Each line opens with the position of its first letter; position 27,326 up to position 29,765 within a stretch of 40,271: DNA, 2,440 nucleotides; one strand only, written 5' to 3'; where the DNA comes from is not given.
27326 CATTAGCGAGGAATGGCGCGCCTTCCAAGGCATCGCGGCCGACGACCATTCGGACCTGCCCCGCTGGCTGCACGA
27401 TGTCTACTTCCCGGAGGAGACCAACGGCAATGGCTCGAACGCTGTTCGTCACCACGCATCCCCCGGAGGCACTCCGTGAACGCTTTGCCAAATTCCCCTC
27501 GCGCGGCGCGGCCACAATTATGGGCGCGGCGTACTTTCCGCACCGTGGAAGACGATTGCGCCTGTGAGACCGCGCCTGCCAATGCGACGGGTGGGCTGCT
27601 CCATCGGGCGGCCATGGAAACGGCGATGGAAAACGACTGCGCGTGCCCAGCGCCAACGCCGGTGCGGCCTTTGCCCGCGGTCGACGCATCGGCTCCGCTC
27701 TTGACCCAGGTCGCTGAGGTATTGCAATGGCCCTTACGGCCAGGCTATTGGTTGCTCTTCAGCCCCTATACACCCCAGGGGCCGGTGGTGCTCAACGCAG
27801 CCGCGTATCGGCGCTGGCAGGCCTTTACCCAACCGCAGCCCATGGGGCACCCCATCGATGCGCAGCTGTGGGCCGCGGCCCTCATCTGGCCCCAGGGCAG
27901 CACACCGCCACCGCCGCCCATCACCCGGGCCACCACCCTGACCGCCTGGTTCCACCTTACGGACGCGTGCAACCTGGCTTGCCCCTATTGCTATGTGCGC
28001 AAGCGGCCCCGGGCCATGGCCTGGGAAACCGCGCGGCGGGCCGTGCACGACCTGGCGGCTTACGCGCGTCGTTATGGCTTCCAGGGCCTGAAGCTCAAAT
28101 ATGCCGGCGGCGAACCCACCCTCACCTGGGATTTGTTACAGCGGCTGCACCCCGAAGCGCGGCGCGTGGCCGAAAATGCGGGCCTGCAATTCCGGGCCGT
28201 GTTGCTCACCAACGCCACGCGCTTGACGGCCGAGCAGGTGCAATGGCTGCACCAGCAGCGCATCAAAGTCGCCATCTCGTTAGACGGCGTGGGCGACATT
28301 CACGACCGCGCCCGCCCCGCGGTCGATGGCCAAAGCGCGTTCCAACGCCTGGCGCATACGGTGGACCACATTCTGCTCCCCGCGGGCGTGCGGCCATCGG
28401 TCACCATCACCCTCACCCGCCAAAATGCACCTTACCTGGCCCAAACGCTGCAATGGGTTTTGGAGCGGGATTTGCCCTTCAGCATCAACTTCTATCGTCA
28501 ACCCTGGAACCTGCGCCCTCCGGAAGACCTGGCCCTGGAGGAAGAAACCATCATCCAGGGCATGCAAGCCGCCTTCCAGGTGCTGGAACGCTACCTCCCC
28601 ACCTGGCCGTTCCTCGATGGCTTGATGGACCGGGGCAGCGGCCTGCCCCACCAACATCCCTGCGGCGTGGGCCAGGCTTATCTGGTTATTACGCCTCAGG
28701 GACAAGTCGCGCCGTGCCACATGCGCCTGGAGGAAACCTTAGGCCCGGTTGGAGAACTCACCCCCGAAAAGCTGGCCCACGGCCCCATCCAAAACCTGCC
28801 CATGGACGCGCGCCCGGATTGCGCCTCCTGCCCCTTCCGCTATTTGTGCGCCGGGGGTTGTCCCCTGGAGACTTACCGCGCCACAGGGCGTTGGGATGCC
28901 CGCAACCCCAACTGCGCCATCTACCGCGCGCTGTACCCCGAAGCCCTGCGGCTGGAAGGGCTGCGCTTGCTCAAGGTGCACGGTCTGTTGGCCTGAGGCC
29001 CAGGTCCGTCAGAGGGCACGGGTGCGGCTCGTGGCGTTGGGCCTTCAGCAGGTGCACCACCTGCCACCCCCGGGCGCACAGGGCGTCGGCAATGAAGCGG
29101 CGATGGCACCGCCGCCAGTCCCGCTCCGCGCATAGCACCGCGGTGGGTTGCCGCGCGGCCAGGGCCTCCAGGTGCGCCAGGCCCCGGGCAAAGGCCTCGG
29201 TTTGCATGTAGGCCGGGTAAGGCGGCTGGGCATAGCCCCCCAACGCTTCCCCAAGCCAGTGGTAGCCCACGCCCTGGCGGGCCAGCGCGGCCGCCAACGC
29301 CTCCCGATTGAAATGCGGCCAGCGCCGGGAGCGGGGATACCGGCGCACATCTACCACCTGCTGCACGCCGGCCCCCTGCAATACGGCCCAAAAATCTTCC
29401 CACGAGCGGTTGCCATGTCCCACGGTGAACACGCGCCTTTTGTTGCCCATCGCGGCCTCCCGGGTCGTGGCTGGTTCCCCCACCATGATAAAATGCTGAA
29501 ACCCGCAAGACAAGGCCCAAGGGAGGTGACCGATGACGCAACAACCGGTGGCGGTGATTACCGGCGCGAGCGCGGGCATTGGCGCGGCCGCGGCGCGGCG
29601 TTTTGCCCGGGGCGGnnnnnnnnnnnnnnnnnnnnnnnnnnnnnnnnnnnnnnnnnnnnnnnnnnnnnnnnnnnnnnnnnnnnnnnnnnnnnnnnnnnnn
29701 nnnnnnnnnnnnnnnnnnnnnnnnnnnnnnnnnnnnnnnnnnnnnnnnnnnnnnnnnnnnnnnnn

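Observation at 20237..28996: Four-gene translationally coupled cassette: membrane sensor with dead-looking P-loop, minimal NACHT-like NTPase, giant STAND-TPR protein and a radical SAM/SPASM enzyme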

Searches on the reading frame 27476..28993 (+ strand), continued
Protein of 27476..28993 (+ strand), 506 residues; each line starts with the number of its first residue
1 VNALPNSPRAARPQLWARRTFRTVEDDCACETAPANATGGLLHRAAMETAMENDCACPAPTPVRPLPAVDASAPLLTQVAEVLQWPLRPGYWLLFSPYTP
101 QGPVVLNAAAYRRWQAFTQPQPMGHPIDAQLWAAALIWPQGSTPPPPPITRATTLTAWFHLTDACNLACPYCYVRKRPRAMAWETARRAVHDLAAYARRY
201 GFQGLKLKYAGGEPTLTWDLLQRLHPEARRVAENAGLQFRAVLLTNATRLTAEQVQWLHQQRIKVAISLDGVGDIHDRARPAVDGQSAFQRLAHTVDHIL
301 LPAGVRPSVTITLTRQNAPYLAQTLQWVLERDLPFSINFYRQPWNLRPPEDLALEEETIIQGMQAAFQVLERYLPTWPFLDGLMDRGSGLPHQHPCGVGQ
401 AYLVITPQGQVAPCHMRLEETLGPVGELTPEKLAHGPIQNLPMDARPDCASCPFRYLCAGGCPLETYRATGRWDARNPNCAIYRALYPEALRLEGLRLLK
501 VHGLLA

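Call 75: fold_search(model_id=the predicted structure, library=pdb)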
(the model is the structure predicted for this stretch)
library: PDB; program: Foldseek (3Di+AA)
matches with E <= 10: 1473; with E <= 0.001: 74
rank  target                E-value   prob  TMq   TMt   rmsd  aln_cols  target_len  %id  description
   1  5why_B                9.6e-17  1.00  0.59  0.70   6.9       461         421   17  Structural Insights into Thioether Bond Formation in the Biosynthesis of Sactipeptides (released 2017-07-26)
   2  5wgg_A                5.3e-16  1.00  0.62  0.70   6.2       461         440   18  Structural Insights into Thioether Bond Formation in the Biosynthesis of Sactipeptides (released 2017-07-26)
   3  5why_A                1.8e-15  1.00  0.59  0.71   7.0       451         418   18  Structural Insights into Thioether Bond Formation in the Biosynthesis of Sactipeptides (released 2017-07-26)
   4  4k39_A                5.6e-15  1.00  0.56  0.76   4.3       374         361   19  Native anSMEcpe with bound AdoMet and Cp18Cys peptide (released 2013-05-08)
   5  4k38_A                1.3e-14  1.00  0.55  0.73   4.4       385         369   18  Native anSMEcpe with bound AdoMet and Kp18Cys peptide (released 2013-05-08)
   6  4k36_A                1.9e-14  1.00  0.55  0.71   5.3       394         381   18  His6 tagged anSMEcpe with bound AdoMet (released 2013-05-08)
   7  4k37_A                3.5e-14  1.00  0.54  0.72   4.4       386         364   18  Native anSMEcpe with bound AdoMet (released 2013-05-08)
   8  4k39_B                4.9e-14  1.00  0.54  0.74   4.4       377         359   19  Native anSMEcpe with bound AdoMet and Cp18Cys peptide (released 2013-05-08)
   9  4k37_B                6.9e-14  1.00  0.54  0.72   4.4       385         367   18  Native anSMEcpe with bound AdoMet (released 2013-05-08)
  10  4k38_B                8.2e-14  1.00  0.54  0.73   4.4       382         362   18  Native anSMEcpe with bound AdoMet and Kp18Cys peptide (released 2013-05-08)
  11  4k36_B                2.2e-13  1.00  0.56  0.75   4.5       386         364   18  His6 tagged anSMEcpe with bound AdoMet (released 2013-05-08)
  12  8vpo                  4.8e-13  1.00  0.58  0.65   6.0       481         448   12  X-Ray Crystal Structure of TigE from Paramaledivibacter caminithermalis (released 2024-02-07)
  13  6efn                  1.5e-12  1.00  0.41  0.52  10.8       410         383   17  Structure of a RiPP maturase, SkfB (released 2018-10-24)
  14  9gm3_A                6.7e-11  1.00  0.57  0.75   4.2       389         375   16  Crystal structure of the complex formed between the radical SAM protein ChlB and the leader region of its precursor su (released 2025-06-25)
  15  9gm3_C                9.9e-11  1.00  0.57  0.76   4.3       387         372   18  Crystal structure of the complex formed between the radical SAM protein ChlB and the leader region of its precursor su (released 2025-06-25)
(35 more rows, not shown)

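Call 91: search_protein_families(library=ncbifam, proteins=[L069:6898-9873:+, L082:4963-6888:+, L045:4507-7236:+, L072:6719-6928:+, L082:9914-11416:+], max_evalue=0.001)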
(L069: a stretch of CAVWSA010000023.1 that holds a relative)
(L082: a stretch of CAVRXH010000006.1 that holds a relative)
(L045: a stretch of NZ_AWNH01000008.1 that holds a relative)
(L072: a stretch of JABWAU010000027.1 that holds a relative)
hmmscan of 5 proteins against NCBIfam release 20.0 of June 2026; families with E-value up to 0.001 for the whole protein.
L069:6898-9873:+ (992 aa): 1 family
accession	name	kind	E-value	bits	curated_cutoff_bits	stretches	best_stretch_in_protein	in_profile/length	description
NF047389.1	ATPase_Sll1717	subfamily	0.00058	19.1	75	0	25-75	23-72/454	P-loop ATPase, Sll1717 family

L082:4963-6888:+ (642 aa): 2 families
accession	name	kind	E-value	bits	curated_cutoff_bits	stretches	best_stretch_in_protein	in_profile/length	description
NF058526.1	Thoeris_type3_ThcB4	equivalog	1.8e-05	23.8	220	1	20-95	130-208/375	Thoeris type III anti-phage system protein ThcB4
NF040588.1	FxsC_Nterm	equivalog_domain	0.00032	20.7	130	0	47-97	50-100/182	TIR-like protein FxsC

L045:4507-7236:+ (910 aa): 10 families
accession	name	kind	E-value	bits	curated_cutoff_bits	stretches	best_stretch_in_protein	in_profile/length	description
NF040586.1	FxSxx_TPR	equivalog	3.8e-10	38.9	300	0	533-657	499-630/830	FxSxx-COOH system tetratricopeptide repeat protein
NF053520.1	HK_Porph_FimS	equivalog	6.4e-10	37.9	600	1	544-675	124-254/618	sensor histidine kinase FimS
NF053779.1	BT3442_fam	equivalog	8.2e-09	34.7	940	1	693-861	114-280/563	BT3442 family protein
NF053617.1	SARPRegAfsRStmc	equivalog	3.5e-07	28.6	1430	1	573-795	722-925/986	SARP-family global regulator AfsR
NF002725.1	PRK02603.1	equivalog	1.2e-06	28.7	143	1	551-654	42-142/173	photosystem I assembly protein Ycf3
NF041717.1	HaaA_phane_TPR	equivalog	5.2e-06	24.8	1125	0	532-657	738-864/882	cyclophane-containing RiPP biosynthesis TPR protein HaaT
NF040959.1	MamA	equivalog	1e-05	25.1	200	0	714-824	32-129/204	magnetosome protein MamA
TIGR02928.1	TIGR02928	subfamily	3.3e-05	22.9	181.3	1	16-144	17-141/366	orc1/cdc6 family replication initiation protein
NF053720.1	NsdA_fam_reg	subfamily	0.00013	21.7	75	0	537-659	194-315/432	NsdA family TPR-like regulatory protein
NF033762.1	social_mot_Tgl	equivalog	0.0004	19.8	225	0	567-654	47-129/252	social motility TPR repeat lipoprotein Tgl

L072:6719-6928:+ (70 aa): 0 families

L082:9914-11416:+ (501 aa): 64 families (the best 25 are shown)
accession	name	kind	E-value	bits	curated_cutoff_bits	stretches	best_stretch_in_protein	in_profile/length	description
NF047865.1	rSAM_PapB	equivalog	4.4e-37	128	340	1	152-468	7-326/330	PapB family radical SAM/SPASM ranthipeptide maturase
TIGR04064.1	rSAM_nif11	equivalog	7.9e-37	127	518.7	2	134-294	64-226/459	nif11-like peptide radical SAM maturase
TIGR04280.1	geopep_mat_rSAM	hypoth_equivalog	7.4e-31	107.6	400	2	146-290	82-228/428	geopeptide radical SAM maturase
TIGR03974.1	rSAM_six_Cys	equivalog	2.2e-30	106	425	2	147-295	96-247/451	thioether cross-link-forming SCIFF peptide maturase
TIGR03906.1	quino_hemo_SAM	equivalog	4.9e-30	104.6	453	2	116-306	58-255/467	quinohemoprotein amine dehydrogenase maturation protein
NF041298.1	rSAM_mat_DynA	equivalog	1.9e-25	89.6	450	1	152-483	5-346/356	dynobactin maturation radical SAM/SPASM protein DynA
NF040492.1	not_ScfB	exception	5.1e-21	75.1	855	1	148-469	95-426/450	ScfB-related radical SAM/SPASM orphan maturase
TIGR04463.1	rSAM_vs_C_rich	equivalog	9.2e-21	74.1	525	1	150-460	84-396/438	TIGR04463 family radical SAM/SPASM RiPP maturase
TIGR03978.1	rSAM_paired_1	equivalog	5e-19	68.4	370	1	154-296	89-231/466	His-Xaa-Ser system radical SAM maturase HxsB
TIGR03942.1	sulfatase_rSAM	equivalog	1.4e-18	67.1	349.45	2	155-294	8-150/363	anaerobic sulfatase maturase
NF045574.1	sacti_mat_StsB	exception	2.4e-18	66.2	625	1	69-323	20-259/466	StsB family radical SAM/SPASM domain sactipeptide maturase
NF038107.1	rSAM_NF038107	equivalog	7.5e-18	64.5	600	1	145-295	82-236/444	Cys-every-fifth radical SAM/SPASM peptide maturase CefB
TIGR04115.1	rSAM_Cxxx_rpt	equivalog_domain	1.1e-17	64.5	350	1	152-456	6-327/359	radical SAM peptide maturase, CXXX-repeat target family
TIGR04068.1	rSAM_ocin_clost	equivalog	1.2e-17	64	500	1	144-291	80-231/462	Cys-rich peptide radical SAM maturase CcpM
NF041707.1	rSAM_YhhB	equivalog_domain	1.6e-17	63.5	445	1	149-299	3-159/369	cyclophane-forming radical SAM/SPASM peptide maturase YhhB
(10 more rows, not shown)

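Call 92: search_protein_families(library=pfam, proteins=[L082:4963-6888:+, L076:4687-6891:+, L084:4931-6895:+, L067:5090-6958:+, L036:3451-5526:+, L039:2896-4248:+, L075:5169-7076:+, L053:6163-8484:+, L069:6898-9873:+, L081:2458-5247:+], max_evalue=0.01)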
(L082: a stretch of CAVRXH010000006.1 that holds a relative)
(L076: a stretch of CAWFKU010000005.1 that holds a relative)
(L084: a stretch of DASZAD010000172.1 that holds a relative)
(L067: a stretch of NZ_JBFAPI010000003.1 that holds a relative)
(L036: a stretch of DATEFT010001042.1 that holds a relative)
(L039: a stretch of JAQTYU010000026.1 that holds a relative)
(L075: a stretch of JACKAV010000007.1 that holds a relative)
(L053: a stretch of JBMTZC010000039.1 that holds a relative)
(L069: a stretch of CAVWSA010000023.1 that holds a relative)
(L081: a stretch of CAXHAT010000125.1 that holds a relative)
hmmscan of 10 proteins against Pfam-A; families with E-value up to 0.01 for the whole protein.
L082:4963-6888:+ (642 aa): 2 families
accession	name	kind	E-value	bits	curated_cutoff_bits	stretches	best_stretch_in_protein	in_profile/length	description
PF13676.11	TIR_2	-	1.7e-15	58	28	1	20-113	1-91/122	TIR domain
PF01582.25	TIR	-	0.0013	19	21.3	1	32-93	18-81/179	TIR domain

L076:4687-6891:+ (735 aa): 2 families
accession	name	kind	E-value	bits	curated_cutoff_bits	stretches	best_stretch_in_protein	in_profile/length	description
PF13676.11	TIR_2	-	3.2e-14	53.9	28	1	87-202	2-109/122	TIR domain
PF13401.12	AAA_22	-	0.0012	19.6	27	1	288-390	6-109/130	AAA domain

L084:4931-6895:+ (655 aa): 4 families
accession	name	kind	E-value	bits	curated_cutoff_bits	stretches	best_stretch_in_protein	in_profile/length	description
PF13676.11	TIR_2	-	1.1e-20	74.7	28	1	31-159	2-122/122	TIR domain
PF01582.25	TIR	-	5.6e-07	30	21.3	1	36-109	12-85/179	TIR domain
PF10137.14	CAP12-PCTIR_TIR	-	0.0012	19.3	24.7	1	31-89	3-61/119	CAP12/Pycsar effector protein, TIR domain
PF08937.16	ThsB_TIR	-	0.0038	18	21.2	0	31-104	1-83/100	Thoeris protein ThsB, TIR-like domain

L067:5090-6958:+ (623 aa): 3 families
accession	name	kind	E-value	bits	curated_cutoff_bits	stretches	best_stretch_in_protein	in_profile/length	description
PF13676.11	TIR_2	-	2.1e-19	70.6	28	1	4-119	2-109/122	TIR domain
PF01582.25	TIR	-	1.6e-07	31.7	21.3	1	8-85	11-88/179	TIR domain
PF13401.12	AAA_22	-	9.5e-05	23.2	27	1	180-288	7-110/130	AAA domain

L036:3451-5526:+ (692 aa): 2 families
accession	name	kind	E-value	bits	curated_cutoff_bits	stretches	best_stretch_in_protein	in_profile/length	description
PF12770.12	CHAT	-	1e-05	25.6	24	1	470-611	66-201/289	CHAT domain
PF13401.12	AAA_22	-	4.3e-05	24.3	27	1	28-136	9-105/130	AAA domain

L039:2896-4248:+ (451 aa): 4 families
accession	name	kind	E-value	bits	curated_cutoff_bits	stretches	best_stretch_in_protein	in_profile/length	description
PF05729.18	NACHT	-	0.0059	16.9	26.7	0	32-186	11-166/167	NACHT domain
PF00004.35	AAA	-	0.0062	17.4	21.2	0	24-128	1-90/131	ATPase family associated with various cellular activities (AAA)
PF00308.24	Bac_DnaA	-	0.0078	16.9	23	0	67-134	70-134/162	Bacterial DnaA ATPAse domain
PF18923.6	DUF5673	-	0.0079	16.6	26.7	0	147-188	3-43/66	Domain of unknown function (DUF5673)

L075:5169-7076:+ (636 aa): 6 families
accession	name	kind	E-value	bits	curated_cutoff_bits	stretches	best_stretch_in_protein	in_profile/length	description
PF13676.11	TIR_2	-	3.8e-20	73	28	1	9-142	1-121/122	TIR domain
PF08357.16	SEFIR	-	8.5e-13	49.3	23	1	7-88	1-89/150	SEFIR domain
PF13401.12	AAA_22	-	2.3e-07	31.6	27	1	193-310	6-108/130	AAA domain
PF05729.18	NACHT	-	0.0019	18.5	26.7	1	200-304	8-99/167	NACHT domain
PF13191.12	AAA_16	-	0.0036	18.2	32.6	0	190-262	24-85/167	AAA ATPase domain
PF19995.5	iSTAND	-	0.0054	17.6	24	0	194-328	27-158/163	inactive STAND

L053:6163-8484:+ (774 aa): 5 families
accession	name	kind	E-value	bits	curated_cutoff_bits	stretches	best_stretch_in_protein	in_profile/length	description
PF13401.12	AAA_22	-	4.2e-07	30.8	27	1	28-142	6-108/130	AAA domain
PF13191.12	AAA_16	-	6.2e-05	24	32.6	1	17-156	14-162/167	AAA ATPase domain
PF13365.12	Trypsin_2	-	0.00021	22.5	27.6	1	512-668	1-144/144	Trypsin-like peptidase domain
PF13887.11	MYRF_ICA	-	0.0026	17.4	24.1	0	740-763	13-36/36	Myelin regulatory factor ICA domain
PF13604.12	AAA_30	-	0.0065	16.7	27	0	14-53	5-44/191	AAA domain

L069:6898-9873:+ (992 aa): 7 families
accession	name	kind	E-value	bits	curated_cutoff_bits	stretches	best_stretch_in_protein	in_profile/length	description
PF13191.12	AAA_16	-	4e-09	37.6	32.6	1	10-162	4-154/167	AAA ATPase domain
PF01637.24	ATPase_2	-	6.3e-06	26.6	33.2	1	12-171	4-143/225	ATPase domain predominantly from Archaea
PF13424.12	TPR_12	-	1.3e-05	25.8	30.1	0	676-749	1-76/77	Tetratricopeptide repeat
PF25199.1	nSTAND_NTPase5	-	0.0005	20.3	34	1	10-84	20-98/145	Novel STAND NTPase 5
PF13401.12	AAA_22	-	0.00062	20.5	27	1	30-181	4-124/130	AAA domain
PF00005.33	ABC_tran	-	0.0066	17.5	25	0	31-81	11-52/137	ABC transporter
PF13102.12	Phage_int_SAM_5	-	0.0079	17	22.3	0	94-138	50-88/98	Phage integrase SAM-like domain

L081:2458-5247:+ (930 aa): 17 families
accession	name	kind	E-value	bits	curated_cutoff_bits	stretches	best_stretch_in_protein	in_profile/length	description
PF13424.12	TPR_12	-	7.7e-24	84.1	30.1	2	565-635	2-77/77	Tetratricopeptide repeat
PF07719.23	TPR_2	-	1.9e-15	56.1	27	2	568-595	3-30/34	Tetratricopeptide repeat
PF17874.7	TPR_MalT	-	6.6e-13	49.1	45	2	670-780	25-136/336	MalT-like TPR region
PF00515.34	TPR_1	-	4.6e-11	42.5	27.8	2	603-633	1-31/34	Tetratricopeptide repeat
PF13374.12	TPR_10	-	6.9e-10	39.1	27.5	1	603-636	2-35/42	Tetratricopeptide repeat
PF13191.12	AAA_16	-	5.6e-09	37.2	32.6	1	14-175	2-155/167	AAA ATPase domain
PF13181.12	TPR_8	-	6.7e-08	32.5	25.7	0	603-634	1-32/34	Tetratricopeptide repeat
PF13432.12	TPR_16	-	2.3e-07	31.6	32.7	0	479-542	2-61/65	Tetratricopeptide repeat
PF13176.12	TPR_7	-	1e-05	25.7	27.9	0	573-594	6-29/36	Tetratricopeptide repeat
PF13414.12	TPR_11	-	0.00018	21.6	26.8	0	573-616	1-41/42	TPR repeat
PF13428.12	TPR_14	-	0.0004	21.2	23.5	0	476-510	3-37/44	Tetratricopeptide repeat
PF20703.3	nSTAND1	-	0.00049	20.3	27.1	1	5-157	8-127/379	Novel STAND NTPase 1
PF00931.28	NB-ARC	-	0.00049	19.9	23.5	1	18-152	2-107/248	NB-ARC domain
PF07693.20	KAP_NTPase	-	0.0055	16.4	20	0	17-71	1-55/293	KAP family P-loop domain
PF24885.1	TPR_NPHP3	-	0.0058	16.5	100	1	555-637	142-217/239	Nephrocystin-3 TPR domain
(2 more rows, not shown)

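Call 100: find_related_loci(query=A1, collection=viral_contigs, flank=8000)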
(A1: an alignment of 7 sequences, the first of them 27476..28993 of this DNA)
Query A1 (506 aa) in viral_contigs; peptide patterns used: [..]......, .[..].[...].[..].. (x = any residue, [..] = any of these).
34 stretches matched a pattern; 1 encode a relative of the query (tblastn E <= 1e-3); 1 distinct loci.
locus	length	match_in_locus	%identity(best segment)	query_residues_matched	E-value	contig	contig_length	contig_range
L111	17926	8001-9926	24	160-493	2e-23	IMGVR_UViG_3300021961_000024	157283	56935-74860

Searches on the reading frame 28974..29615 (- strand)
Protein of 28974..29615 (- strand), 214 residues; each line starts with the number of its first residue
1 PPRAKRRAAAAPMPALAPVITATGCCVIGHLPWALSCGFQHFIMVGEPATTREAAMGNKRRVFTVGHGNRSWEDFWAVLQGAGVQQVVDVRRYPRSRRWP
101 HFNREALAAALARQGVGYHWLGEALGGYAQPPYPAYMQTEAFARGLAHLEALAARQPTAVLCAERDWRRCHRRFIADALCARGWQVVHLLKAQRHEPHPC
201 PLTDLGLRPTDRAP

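Call 12: search_protein_families(library=pfam, proteins=[window:28974-29615:-], max_evalue=0.001)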
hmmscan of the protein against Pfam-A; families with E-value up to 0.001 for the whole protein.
window:28974-29615:- (214 aa): 2 families
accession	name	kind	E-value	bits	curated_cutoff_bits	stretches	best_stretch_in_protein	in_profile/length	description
PF04343.18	DUF488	-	1.2e-25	90.9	22.2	2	72-128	2-56/121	Domain of unknown function DUF488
PF22751.1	DUF488-N3a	-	3.2e-05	24.6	27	1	133-182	67-117/118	Active DUF488-N3 subclade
